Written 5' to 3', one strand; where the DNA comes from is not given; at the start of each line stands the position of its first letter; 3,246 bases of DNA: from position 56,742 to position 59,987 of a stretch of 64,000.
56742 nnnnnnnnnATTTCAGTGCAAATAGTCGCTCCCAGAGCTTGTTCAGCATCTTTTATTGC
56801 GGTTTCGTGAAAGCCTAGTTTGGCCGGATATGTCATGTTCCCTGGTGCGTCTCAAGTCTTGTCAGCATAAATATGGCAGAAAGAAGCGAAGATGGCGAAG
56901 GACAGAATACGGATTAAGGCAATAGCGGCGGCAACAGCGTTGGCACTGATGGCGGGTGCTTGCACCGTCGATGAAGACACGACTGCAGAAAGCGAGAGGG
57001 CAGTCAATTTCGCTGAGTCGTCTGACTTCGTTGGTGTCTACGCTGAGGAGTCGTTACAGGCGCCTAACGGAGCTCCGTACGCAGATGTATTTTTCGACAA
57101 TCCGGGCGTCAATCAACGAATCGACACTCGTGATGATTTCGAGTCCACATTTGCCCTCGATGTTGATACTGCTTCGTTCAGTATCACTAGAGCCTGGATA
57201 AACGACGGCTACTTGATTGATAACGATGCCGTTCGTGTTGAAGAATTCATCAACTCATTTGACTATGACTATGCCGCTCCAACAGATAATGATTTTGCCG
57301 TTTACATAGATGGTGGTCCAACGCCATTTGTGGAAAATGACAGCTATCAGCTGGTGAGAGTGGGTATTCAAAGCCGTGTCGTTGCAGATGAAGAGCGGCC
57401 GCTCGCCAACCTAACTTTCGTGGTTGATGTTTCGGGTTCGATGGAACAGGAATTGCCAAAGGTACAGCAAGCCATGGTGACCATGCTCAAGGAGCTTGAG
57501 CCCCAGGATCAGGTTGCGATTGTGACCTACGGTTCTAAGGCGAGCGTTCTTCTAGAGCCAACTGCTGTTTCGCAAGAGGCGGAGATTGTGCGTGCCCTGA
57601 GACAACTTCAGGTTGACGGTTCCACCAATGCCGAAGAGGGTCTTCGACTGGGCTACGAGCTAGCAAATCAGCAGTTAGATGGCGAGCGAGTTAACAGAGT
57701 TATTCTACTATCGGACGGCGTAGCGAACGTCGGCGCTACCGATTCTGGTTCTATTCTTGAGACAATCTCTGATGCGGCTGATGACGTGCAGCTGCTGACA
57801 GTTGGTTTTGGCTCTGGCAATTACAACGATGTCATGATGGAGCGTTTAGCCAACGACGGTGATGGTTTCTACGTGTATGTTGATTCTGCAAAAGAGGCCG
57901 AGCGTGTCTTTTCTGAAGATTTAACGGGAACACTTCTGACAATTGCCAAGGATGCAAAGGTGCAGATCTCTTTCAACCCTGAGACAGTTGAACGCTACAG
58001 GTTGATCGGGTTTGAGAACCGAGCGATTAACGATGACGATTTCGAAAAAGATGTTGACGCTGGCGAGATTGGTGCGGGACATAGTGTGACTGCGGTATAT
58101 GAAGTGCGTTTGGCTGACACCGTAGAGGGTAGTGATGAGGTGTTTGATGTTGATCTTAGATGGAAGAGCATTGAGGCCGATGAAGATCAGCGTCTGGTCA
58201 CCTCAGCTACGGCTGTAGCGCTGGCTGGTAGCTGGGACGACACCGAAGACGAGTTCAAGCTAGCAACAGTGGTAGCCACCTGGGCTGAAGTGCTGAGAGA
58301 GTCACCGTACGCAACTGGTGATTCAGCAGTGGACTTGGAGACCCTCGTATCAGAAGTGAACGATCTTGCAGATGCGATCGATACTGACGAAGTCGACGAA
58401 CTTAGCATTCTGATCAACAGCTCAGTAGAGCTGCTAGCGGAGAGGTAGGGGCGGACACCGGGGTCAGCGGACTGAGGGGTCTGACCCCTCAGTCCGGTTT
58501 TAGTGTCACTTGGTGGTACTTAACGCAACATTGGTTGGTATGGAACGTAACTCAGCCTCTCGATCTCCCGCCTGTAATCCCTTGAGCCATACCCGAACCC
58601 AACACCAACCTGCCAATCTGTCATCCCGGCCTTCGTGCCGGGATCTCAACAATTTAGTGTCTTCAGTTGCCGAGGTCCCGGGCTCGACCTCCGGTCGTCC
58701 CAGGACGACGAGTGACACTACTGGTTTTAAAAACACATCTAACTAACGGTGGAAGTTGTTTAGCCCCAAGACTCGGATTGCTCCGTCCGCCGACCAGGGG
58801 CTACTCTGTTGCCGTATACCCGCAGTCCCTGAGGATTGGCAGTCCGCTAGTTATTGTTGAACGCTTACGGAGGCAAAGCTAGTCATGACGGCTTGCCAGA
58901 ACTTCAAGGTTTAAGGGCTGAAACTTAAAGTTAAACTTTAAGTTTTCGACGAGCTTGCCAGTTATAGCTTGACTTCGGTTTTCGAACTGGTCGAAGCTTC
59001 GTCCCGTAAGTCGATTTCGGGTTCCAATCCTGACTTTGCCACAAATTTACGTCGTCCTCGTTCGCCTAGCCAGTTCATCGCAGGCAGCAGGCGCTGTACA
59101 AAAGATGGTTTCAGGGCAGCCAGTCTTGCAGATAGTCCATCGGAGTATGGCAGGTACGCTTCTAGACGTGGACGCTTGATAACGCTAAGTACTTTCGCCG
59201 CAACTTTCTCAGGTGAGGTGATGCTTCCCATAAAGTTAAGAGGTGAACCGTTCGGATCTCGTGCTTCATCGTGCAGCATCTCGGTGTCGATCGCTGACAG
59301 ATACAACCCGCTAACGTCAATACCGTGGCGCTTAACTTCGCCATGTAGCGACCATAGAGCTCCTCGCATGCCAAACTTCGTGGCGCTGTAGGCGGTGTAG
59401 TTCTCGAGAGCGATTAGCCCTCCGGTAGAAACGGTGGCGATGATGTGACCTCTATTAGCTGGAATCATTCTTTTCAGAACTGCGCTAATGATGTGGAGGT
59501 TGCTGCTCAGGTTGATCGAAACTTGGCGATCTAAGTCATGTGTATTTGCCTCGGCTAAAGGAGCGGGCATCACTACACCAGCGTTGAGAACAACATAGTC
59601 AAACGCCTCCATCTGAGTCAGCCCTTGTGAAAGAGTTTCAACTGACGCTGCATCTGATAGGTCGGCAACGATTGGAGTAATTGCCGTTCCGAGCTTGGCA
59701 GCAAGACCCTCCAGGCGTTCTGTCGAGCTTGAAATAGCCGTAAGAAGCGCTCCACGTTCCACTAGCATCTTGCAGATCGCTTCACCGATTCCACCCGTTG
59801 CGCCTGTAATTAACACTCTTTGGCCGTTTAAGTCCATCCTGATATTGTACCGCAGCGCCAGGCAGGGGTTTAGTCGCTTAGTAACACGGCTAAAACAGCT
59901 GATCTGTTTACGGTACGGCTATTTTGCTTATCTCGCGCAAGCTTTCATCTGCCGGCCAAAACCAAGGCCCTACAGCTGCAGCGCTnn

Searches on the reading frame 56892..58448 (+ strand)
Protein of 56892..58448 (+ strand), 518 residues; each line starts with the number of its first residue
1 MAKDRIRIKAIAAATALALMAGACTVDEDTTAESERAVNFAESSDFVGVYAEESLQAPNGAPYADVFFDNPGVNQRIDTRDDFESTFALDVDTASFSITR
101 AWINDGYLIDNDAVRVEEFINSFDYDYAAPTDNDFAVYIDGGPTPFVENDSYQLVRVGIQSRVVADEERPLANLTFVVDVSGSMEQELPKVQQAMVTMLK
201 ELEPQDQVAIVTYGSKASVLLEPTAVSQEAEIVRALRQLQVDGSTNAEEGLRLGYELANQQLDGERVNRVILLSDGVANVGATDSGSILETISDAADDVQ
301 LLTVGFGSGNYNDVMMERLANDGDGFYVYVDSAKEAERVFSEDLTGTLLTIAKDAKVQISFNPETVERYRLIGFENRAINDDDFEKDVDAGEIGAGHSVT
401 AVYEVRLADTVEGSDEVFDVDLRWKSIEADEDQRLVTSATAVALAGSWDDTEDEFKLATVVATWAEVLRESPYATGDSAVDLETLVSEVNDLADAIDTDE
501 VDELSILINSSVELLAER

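Call 4: search_protein_families(library=pfam, proteins=[window:56892-58448:+], max_evalue=1)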
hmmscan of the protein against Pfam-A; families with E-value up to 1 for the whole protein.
window:56892-58448:+ (518 aa): 8 families
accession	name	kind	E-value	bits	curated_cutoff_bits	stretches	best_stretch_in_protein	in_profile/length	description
PF12034.13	YfbK_C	-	6.3e-36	124.7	25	1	346-485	1-158/184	Uncharacterized protein YfbK, C-terminal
PF12450.13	vWF_A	-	1e-22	80.4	25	1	71-150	10-90/94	von Willebrand factor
PF00092.34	VWA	-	3.6e-21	76.6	23.8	1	173-340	1-172/174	von Willebrand factor type A domain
PF13519.12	VWA_2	-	2.7e-17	63.8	27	1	175-276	2-106/107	von Willebrand factor type A domain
PF13768.12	VWA_3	-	2.2e-16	60.7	27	1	173-328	2-154/155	von Willebrand factor type A domain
PF05762.20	VWA_CoxE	-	0.0017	18.3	26.4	1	172-296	57-179/222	VWA domain containing CoxE-like protein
PF25106.1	VWA_4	-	0.0046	17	27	1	174-249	2-79/169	von Willebrand factor A domain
PF20782.3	TssR_VWA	-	0.12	11.8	25.7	1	172-215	48-91/304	TssR protein VWA domain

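Call 5: search_protein_families(library=padloc, proteins=[window:56892-58448:+], max_evalue=1)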
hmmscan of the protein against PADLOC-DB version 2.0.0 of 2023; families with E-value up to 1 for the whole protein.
window:56892-58448:+ (518 aa): 0 families

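Call 23: find_encoding_contigs(protein=window:56892-58448:+, flank=10000, max_places=10)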
Protein window:56892-58448:+ (518 aa): no gene with exactly this product is on record in the collection.

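Call 25: find_related_loci(query=window:56892-58448:+, collection=genome_contigs, flank=10000)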
Query window:56892-58448:+ (518 aa) in genome_contigs; peptide patterns used: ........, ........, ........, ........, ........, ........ (x = any residue, [..] = any of these).
151 stretches matched a pattern; 94 encode a relative of the query (tblastn E <= 1e-3); the best 80 are kept; 78 distinct loci.
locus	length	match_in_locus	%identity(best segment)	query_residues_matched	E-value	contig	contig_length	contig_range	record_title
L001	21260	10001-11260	50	57-474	2e-125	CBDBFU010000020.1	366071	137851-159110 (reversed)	MAG: Candidatus Poribacteria bacterium isolate 0db8f60b-b66d-466f-879a-884326031337 genome assembly, contig: contig_20,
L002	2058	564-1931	46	57-514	3e-133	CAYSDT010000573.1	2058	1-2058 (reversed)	MAG TPA_asm: uncultured Ardenticatenaceae bacterium isolate binchicken_co256_207 genome assembly, contig: NODE_211064_le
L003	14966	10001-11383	47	57-517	3e-122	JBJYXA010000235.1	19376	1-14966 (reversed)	MAG: Caldilineaceae bacterium isolate S0_2_050615r3r5_26 S0_2_050615r3r5_26_000000000235, whole genome shotgun sequence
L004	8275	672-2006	50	65-514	7e-122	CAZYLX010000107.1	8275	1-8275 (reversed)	MAG TPA_asm: uncultured Acidimicrobiaceae bacterium isolate SRP155585_co2_68 genome assembly, contig: NODE_7139_length_8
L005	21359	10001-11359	46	59-514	2e-121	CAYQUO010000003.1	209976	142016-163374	MAG TPA_asm: uncultured Anaerolineaceae bacterium isolate binchicken_co74_278 genome assembly, contig: NODE_54_length_20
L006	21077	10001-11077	55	53-411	9e-121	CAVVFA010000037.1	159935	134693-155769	MAG: uncultured Chloroflexia bacterium isolate MFD04716.bin.2.33 genome assembly, contig: contig_9816, whole genome shot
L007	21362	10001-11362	48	62-514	1e-120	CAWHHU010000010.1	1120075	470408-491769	MAG: uncultured Chloroflexia bacterium isolate MFD01721.bin.1.363 genome assembly, contig: contig_5945, whole genome sho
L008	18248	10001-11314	50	68-498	2e-119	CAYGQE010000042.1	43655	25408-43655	MAG TPA_asm: uncultured Acidimicrobiaceae bacterium isolate ERP117304_co3_171 genome assembly, contig: NODE_1294_length_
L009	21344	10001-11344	45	58-515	2e-118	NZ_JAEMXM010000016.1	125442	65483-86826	Paenibacillus alkalitolerans strain YIM B00362 = KCTC 43272 Scaffold16, whole genome shotgun sequence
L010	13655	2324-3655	47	66-511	5e-118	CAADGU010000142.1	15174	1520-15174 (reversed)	uncultured Chloroflexi bacterium isolate CFX4.fa.gz genome assembly, contig: k127_202235, whole genome shotgun sequence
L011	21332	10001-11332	46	66-511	5e-117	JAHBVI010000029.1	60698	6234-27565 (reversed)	MAG: Anaerolineae bacterium isolate ACE_CHL11 CHL11_29, whole genome shotgun sequence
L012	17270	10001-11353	46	54-511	9e-117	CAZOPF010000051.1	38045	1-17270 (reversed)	MAG TPA_asm: uncultured Ardenticatenaceae bacterium isolate binchicken_co274_488 genome assembly, contig: NODE_2742_leng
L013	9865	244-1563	46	64-505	2e-116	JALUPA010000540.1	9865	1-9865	MAG: Ardenticatenaceae bacterium isolate S146_maxbin2_scaf2bin.202 S146_NODE_4713_length_9865_cov_4.418669, whole genome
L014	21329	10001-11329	47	67-511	2e-116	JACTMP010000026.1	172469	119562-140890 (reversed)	MAG: Chloroflexota bacterium isolate BJ8 scaffold_434, whole genome shotgun sequence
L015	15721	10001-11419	45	44-511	1e-115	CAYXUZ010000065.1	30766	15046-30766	MAG TPA_asm: uncultured Ardenticatenaceae bacterium isolate binchicken_co179_187 genome assembly, contig: NODE_3547_leng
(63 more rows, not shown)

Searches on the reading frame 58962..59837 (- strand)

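Call 27: search_protein_families(library=ncbifam, proteins=[window:58962-59837:-], max_evalue=0.01)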
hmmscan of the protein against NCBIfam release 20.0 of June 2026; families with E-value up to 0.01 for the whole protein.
window:58962-59837:- (291 aa): 226 families (the best 25 are shown)
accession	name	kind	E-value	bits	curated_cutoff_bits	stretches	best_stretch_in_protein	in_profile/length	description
NF006565.0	PRK09072.1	equivalog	9.5e-43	146.6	238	1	1-251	1-249/265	SDR family oxidoreductase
NF004526.0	PRK05872.1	subfamily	1.2e-35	123.1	276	1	2-234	7-247/297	short-chain dehydrogenase/reductase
NF005878.0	PRK07825.1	subfamily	4.6e-35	121.3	287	1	2-251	6-248/278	short chain dehydrogenase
NF005881.0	PRK07832.1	equivalog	1.6e-31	109.6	296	1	2-225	6-243/287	SDR family oxidoreductase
NF004825.0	PRK06181.1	equivalog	1.1e-30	106.9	215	1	2-251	3-259/268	SDR family oxidoreductase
NF006123.0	PRK08267.1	equivalog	6.6e-30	104.2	261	1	6-251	3-252/261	SDR family oxidoreductase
NF006073.0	PRK08219.1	equivalog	1.3e-29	103.6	218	1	7-224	5-213/227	SDR family oxidoreductase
NF005672.0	PRK07454.1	equivalog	1.7e-28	99.5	234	1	6-224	7-225/241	SDR family oxidoreductase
NF005067.0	PRK06484.1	equivalog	2e-28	99.2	713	1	6-193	10-201/524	short chain dehydrogenase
NF005806.0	PRK07666.1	equivalog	4.6e-28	98.1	286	1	2-203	4-208/239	3-ketoacyl-ACP reductase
NF005309.0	PRK06841.1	subfamily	5.5e-28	98.2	286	1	2-217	12-231/255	GolD/DthD family dehydrogenase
NF009466.0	PRK12826.1-2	subfamily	8.8e-28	97.4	222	1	5-217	3-223/248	3-oxoacyl-ACP reductase FabG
NF005495.0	PRK07109.1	subfamily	1.1e-27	97.2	264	1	3-262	6-270/334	SDR family oxidoreductase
NF006118.0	PRK08264.1-4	subfamily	2.2e-27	96.1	279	1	1-225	1-212/244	SDR family oxidoreductase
NF005559.1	PRK07231.1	subfamily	3.4e-27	95.5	215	1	3-193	2-196/249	glucose 1-dehydrogenase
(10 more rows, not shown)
